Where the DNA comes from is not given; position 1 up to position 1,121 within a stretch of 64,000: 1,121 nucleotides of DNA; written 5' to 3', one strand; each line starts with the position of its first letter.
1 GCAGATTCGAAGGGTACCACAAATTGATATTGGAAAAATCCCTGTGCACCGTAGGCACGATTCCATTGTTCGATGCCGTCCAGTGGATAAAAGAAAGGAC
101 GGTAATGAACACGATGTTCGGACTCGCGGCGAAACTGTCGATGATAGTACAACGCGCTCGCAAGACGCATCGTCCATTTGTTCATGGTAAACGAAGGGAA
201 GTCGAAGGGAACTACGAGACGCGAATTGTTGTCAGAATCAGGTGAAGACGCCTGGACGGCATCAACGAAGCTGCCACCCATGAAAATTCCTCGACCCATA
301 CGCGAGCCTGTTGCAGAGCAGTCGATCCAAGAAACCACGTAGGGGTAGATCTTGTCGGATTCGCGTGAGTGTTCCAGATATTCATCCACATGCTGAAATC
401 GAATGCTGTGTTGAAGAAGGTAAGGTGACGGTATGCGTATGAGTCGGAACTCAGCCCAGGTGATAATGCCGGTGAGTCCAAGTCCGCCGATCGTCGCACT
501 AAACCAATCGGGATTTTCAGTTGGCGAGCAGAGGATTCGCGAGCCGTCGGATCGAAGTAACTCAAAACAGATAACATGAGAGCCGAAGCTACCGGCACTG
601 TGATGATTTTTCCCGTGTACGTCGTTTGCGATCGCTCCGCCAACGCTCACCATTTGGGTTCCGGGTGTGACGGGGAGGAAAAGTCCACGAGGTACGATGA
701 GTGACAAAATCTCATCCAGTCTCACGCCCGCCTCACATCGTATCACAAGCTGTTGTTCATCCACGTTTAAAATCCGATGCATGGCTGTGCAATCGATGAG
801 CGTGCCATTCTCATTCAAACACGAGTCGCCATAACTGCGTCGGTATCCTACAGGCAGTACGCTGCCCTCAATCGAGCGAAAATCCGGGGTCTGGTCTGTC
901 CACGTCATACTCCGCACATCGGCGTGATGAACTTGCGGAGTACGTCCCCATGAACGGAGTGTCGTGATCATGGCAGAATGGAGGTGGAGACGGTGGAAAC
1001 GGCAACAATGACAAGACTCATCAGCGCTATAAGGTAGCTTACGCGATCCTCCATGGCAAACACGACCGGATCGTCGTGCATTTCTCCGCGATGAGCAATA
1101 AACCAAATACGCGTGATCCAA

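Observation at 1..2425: Candidate polyprenyl-phospho-arabinose (DPA-like) donor module: DprE1 homolog coupled to a HAD-phosphatase::UbiA fusion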

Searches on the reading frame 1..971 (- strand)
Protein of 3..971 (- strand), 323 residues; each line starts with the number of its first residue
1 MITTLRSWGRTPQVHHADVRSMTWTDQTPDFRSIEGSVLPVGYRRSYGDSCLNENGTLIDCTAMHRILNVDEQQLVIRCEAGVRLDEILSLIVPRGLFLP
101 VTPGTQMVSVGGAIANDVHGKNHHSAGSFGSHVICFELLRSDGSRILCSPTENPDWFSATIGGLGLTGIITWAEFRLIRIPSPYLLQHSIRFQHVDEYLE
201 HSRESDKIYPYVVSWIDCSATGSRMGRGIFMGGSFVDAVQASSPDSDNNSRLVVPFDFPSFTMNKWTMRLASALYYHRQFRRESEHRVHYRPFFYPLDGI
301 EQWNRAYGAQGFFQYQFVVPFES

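Call 3: search_protein_families(library=pfam, proteins=[window:1-971:-], max_evalue=0.01)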
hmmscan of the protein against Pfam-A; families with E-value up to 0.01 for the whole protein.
window:1-971:- (323 aa): 1 family
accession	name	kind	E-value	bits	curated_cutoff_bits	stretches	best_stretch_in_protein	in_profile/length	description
PF01565.28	FAD_binding_4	-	1.7e-19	70.3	26.4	1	37-148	26-138/139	FAD binding domain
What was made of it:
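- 1..971 (-): First 323 codons of a 438-aa DprE1 homolog (FAD-dependent polyprenyl-phospho-ribose 2'-oxidase). The gene is cut by the window edge. FAD_binding_4 in call 3.
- Checked: Oxidase: it carries FAD_binding_4 (E 1.7e-19, call 3).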

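Call 4: search_protein_families(library=ncbifam, proteins=[window:1-971:-], max_evalue=0.01)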
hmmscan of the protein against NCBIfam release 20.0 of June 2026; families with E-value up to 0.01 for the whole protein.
window:1-971:- (323 aa): 11 families
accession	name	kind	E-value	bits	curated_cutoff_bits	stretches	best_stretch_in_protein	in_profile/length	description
NF053785.1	DcplphribOxDprE1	equivalog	4.3e-84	283.3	500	1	3-322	3-331/449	decaprenylphosphoryl-beta-D-ribose oxidase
TIGR01679.1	bact_FAD_ox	subfamily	5.8e-12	45.2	292.25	1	35-185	32-178/419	FAD-linked oxidoreductase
TIGR00387.1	glcD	equivalog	4.4e-11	42.3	567.9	1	48-213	35-207/413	glycolate oxidase subunit GlcD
TIGR01678.1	FAD_lactone_ox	subfamily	7.7e-11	41.5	396.8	1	34-176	37-177/438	sugar 1,4-lactone oxidase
NF049975.1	2HglutDHaseYdiJ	equivalog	6.5e-08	30.8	1350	1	16-152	61-196/1018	D-2-hydroxyglutarate dehydrogenase YdiJ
NF041226.1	BagK_FevA1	equivalog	4.3e-07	28.7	800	1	52-184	80-210/453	bagremycin/ferroverdin biosynthesis FAD-dependent oxygenase BagK/FevA1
TIGR01677.1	pln_FAD_oxido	subfamily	1.1e-06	27.4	383.1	1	55-177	82-211/560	FAD-dependent oxidoreductase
NF008439.0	PRK11282.1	equivalog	1.2e-06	27.6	284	1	53-145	39-133/358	glycolate oxidase subunit GlcE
NF041227.1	BagG_FevA2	exception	2.2e-06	26.6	850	1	46-180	78-210/455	bagremycin/ferroverdin biosynthesis FAD-dependent oxygenase BagG/FevA2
TIGR01676.1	GLDHase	equivalog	2.5e-05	23.3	458.25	1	38-171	88-219/541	L-galactonolactone dehydrogenase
NF008408.0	PRK11230.1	equivalog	4.8e-05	22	897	1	53-181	98-231/499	glycolate oxidase subunit GlcD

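Call 25: search_solved_structures(query=window:3-971:-, max_evalue=0.001, show_alignments=1)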
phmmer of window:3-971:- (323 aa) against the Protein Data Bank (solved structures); distinct sequences matched with E-value up to 0.001: 48.
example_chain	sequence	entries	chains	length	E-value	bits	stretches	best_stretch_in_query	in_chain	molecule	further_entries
4aut_A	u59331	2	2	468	3.9e-58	200.3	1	37-322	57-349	DECAPRENYL-PHOSPHORYL-BETA-D-RIBOFURANOSE-2-OXIDOREDUCTASE | DprE1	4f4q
4fdn_A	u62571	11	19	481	3.2e-57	197.3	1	38-322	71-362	oxidoreductase DprE1 | Probable decaprenylphosphoryl-beta-D-ribose oxidase | decaprenylphosphoryl-beta-D-ribose oxidase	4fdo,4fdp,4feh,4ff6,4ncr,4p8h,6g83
4p8c_A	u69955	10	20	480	3.2e-57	197.3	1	38-322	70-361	Probable decaprenylphosphoryl-beta-D-ribose oxidase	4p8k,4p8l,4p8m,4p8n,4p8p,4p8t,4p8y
21gq_A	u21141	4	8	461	3.3e-57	197.3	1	38-322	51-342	Decaprenylphosphoryl-beta-D-ribose oxidase | Oxidoreductase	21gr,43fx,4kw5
21gt_B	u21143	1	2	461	3.3e-57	197.3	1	38-322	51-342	Decaprenylphosphoryl-beta-D-ribose oxidase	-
6hfv_A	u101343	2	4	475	3.5e-57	197.2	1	38-322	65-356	Decaprenylphosphoryl-beta-D-ribose oxidase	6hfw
5oep_A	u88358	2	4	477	3.6e-57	197.2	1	38-322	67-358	Decaprenylphosphoryl-beta-D-ribose oxidase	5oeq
5oel_A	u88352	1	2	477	1.8e-56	194.9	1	38-322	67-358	Decaprenylphosphoryl-beta-D-ribose oxidase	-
4g3t_A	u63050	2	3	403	8.1e-56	192.7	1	46-322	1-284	oxidoreductase DprE1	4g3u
2vfr_A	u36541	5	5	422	1.8e-09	40.4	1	53-174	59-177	XYLITOL OXIDASE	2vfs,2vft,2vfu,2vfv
8qnr_A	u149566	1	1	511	1.4e-08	37.4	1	38-191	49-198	L-galactono-1,4-lactone dehydrogenase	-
8qmy_A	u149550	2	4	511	1.4e-08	37.4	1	38-191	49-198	ancestral L-galactono-1,4-lactone dehydrogenase | L-galactono-1,4-lactone dehydrogenase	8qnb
8qnc_A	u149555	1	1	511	1.8e-08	37.1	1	38-191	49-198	L-galactono-1,4-lactone dehydrogenase: A113G variant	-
8ot8_A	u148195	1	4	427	4.6e-08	35.7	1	42-177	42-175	FAD-binding protein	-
4o95_A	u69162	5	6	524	5.8e-08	35.4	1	107-182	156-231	Cytokinin dehydrogenase 4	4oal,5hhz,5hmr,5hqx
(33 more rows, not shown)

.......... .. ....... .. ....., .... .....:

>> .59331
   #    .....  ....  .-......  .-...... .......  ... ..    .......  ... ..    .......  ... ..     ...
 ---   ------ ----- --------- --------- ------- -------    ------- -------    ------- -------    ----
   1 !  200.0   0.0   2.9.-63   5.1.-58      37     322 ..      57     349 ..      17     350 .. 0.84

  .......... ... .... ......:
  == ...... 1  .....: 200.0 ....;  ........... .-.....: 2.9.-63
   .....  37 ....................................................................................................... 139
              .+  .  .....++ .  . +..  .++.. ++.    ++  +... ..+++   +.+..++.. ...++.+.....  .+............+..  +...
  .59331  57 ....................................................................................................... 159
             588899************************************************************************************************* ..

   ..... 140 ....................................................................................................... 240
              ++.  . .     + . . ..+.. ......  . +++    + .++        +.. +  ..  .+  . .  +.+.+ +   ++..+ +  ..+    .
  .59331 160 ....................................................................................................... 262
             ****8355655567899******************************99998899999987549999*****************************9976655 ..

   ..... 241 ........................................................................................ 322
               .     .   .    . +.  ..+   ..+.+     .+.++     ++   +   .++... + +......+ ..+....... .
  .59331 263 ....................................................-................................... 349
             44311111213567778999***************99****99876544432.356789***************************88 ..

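Call 28: find_homologous_proteins(query=window:3-971:-, max_evalue=1e-20)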
Query window:3-971:- (323 aa): 8000 proteins with E <= 1e-20 among 8000 candidates; the best 120 are listed.
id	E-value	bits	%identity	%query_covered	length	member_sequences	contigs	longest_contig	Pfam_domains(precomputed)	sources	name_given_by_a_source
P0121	7.6e-224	760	100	100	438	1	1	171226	PF01565.29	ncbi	-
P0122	6.6e-132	458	60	100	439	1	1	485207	PF01565.29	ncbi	-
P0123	3.9e-128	445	56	100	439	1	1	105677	PF01565.29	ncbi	-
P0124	1.2e-126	440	57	99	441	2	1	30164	PF01565.29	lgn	-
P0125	2.4e-124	433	57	99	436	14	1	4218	PF01565.29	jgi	jgi:FAD/FMN-containing dehydrogenase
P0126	2.8e-122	426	56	100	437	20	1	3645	PF01565.29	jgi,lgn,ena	jgi:FAD/FMN-containing dehydrogenase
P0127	6.2e-121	422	56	98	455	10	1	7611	PF01565.29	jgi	jgi:FAD/FMN-containing dehydrogenase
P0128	1.1e-120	421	54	100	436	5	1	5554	PF01565.29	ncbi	ncbi:MAG: FAD-dependent oxidoreductase [Candidatus Kapaibacterium sp.]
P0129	1.5e-119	417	55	98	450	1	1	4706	PF01565.29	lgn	-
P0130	2.0e-118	413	52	100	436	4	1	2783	PF01565.29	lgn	-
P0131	3.6e-118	413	56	98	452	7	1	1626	PF01565.29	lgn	-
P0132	4.4e-118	412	55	98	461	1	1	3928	PF01565.29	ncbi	-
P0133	6.0e-117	409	56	98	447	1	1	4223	PF01565.29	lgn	-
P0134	6.7e-117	408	55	99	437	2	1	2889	PF01565.29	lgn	-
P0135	1.2e-116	408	55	98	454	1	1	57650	PF01565.29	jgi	jgi:FAD/FMN-containing dehydrogenase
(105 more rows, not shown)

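Call 29: search_solved_structures(query=P0121, max_evalue=1e-20, show_alignments=2)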
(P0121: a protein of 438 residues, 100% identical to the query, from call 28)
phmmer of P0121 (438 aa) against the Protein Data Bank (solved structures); distinct sequences matched with E-value up to 1e-20: 9.
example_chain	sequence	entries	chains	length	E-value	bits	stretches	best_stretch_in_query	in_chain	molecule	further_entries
4aut_A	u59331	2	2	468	1e-75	258.5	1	37-435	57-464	DECAPRENYL-PHOSPHORYL-BETA-D-RIBOFURANOSE-2-OXIDOREDUCTASE | DprE1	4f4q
21gq_A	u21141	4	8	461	3e-74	253.6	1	38-435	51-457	Decaprenylphosphoryl-beta-D-ribose oxidase | Oxidoreductase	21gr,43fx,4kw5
4fdn_A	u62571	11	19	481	3.2e-74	253.5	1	38-435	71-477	oxidoreductase DprE1 | Probable decaprenylphosphoryl-beta-D-ribose oxidase | decaprenylphosphoryl-beta-D-ribose oxidase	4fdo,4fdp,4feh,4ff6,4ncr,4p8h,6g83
4p8c_A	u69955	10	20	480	3.2e-74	253.5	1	38-435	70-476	Probable decaprenylphosphoryl-beta-D-ribose oxidase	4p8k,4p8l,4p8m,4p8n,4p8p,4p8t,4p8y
6hfv_A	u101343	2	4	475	3.4e-74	253.5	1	38-435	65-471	Decaprenylphosphoryl-beta-D-ribose oxidase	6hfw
5oep_A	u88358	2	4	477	3.4e-74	253.5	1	38-435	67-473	Decaprenylphosphoryl-beta-D-ribose oxidase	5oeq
5oel_A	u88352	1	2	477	1.7e-73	251.2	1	38-435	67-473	Decaprenylphosphoryl-beta-D-ribose oxidase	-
4g3t_A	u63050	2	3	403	1.9e-73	251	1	46-436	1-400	oxidoreductase DprE1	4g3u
21gt_B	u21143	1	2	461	2.1e-73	250.9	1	38-435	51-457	Decaprenylphosphoryl-beta-D-ribose oxidase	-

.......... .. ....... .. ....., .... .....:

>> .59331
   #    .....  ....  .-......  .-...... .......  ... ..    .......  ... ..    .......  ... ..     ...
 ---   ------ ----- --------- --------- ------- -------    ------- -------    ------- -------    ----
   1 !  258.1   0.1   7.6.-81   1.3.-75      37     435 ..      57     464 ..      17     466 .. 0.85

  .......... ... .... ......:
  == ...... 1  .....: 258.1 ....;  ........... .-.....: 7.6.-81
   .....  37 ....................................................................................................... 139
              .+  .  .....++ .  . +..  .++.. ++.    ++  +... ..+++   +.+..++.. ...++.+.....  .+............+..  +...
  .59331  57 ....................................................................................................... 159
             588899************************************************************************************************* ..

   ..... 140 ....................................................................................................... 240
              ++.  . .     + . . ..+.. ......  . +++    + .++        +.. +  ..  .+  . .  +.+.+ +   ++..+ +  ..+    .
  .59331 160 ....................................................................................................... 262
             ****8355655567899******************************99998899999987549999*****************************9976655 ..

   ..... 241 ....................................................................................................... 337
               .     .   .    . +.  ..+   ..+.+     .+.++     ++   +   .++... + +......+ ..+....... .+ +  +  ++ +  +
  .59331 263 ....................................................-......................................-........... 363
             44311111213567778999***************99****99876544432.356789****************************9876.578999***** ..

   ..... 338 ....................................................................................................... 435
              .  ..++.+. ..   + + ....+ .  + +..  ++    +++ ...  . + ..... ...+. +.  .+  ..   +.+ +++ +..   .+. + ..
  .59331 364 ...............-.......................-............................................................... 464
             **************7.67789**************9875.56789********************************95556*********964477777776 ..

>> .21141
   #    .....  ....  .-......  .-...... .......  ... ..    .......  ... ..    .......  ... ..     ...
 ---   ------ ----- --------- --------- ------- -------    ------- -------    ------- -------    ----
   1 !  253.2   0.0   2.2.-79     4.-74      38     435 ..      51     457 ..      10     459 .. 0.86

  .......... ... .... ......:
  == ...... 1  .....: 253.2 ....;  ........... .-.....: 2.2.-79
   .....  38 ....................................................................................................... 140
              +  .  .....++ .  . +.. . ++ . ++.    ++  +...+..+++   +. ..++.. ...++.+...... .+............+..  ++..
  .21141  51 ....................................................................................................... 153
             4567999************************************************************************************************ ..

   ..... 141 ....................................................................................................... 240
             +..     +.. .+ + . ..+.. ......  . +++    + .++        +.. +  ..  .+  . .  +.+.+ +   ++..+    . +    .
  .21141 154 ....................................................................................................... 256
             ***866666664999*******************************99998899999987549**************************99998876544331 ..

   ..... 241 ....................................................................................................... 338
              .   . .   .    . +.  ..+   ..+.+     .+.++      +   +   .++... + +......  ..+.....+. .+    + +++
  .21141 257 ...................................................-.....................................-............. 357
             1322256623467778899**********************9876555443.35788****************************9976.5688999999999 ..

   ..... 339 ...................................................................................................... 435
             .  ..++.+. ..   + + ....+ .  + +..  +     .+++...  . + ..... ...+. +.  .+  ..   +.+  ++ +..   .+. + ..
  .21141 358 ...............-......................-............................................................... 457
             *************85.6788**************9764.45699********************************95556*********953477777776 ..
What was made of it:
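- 1..971 (-): Solved DprE1 structures score 258 bits (call 29).
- On DprE1 (NCBIfam NF053785, decaprenylphosphoryl-beta-D-ribose oxidase): Cys387 is Ala, but that residue is a drug-binding site and not a catalytic one (call 29).
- Active-site neighbours differ from M. tuberculosis: N385 is Thr and C387 is Ala (call 29).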

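Call 30: search_protein_families(library=ncbifam, proteins=[P0121], max_evalue=0.00001)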
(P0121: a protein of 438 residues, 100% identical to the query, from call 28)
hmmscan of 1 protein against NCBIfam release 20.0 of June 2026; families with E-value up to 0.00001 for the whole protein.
P0121 (438 aa): 9 families
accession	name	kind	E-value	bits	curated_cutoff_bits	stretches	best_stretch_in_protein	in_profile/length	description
NF053785.1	DcplphribOxDprE1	equivalog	8e-112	374.7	500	1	3-435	3-446/449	decaprenylphosphoryl-beta-D-ribose oxidase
TIGR01679.1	bact_FAD_ox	subfamily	9e-17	61.1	292.25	1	35-185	32-178/419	FAD-linked oxidoreductase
TIGR01678.1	FAD_lactone_ox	subfamily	5.9e-11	41.9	396.8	1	34-176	37-177/438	sugar 1,4-lactone oxidase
TIGR00387.1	glcD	equivalog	8.6e-11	41.3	567.9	1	48-212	35-206/413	glycolate oxidase subunit GlcD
NF049975.1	2HglutDHaseYdiJ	equivalog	1.3e-07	29.8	1350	1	17-152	62-196/1018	D-2-hydroxyglutarate dehydrogenase YdiJ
NF041226.1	BagK_FevA1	equivalog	7.4e-07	27.9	800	1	52-184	80-210/453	bagremycin/ferroverdin biosynthesis FAD-dependent oxygenase BagK/FevA1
TIGR01677.1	pln_FAD_oxido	subfamily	1.6e-06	26.9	383.1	1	55-177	82-211/560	FAD-dependent oxidoreductase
NF008439.0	PRK11282.1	equivalog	2e-06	26.9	284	1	53-145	39-133/358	glycolate oxidase subunit GlcE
NF041227.1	BagG_FevA2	exception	3.9e-06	25.8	850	1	46-180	78-210/455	bagremycin/ferroverdin biosynthesis FAD-dependent oxygenase BagG/FevA2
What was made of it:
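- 1..971 (-): NF053785 DprE1 scores 283 bits for the fragment and 375 bits for full-length P0121; the next family scores 61 bits (calls 4, 30).
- On DprE1 (NCBIfam NF053785, decaprenylphosphoryl-beta-D-ribose oxidase): Full-length P0121 scores 374.7 bits against a cut-off of 500 (call 30).
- GlcD and lactone-oxidase models score 61 bits or less, against 375 bits for DprE1 (call 30).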
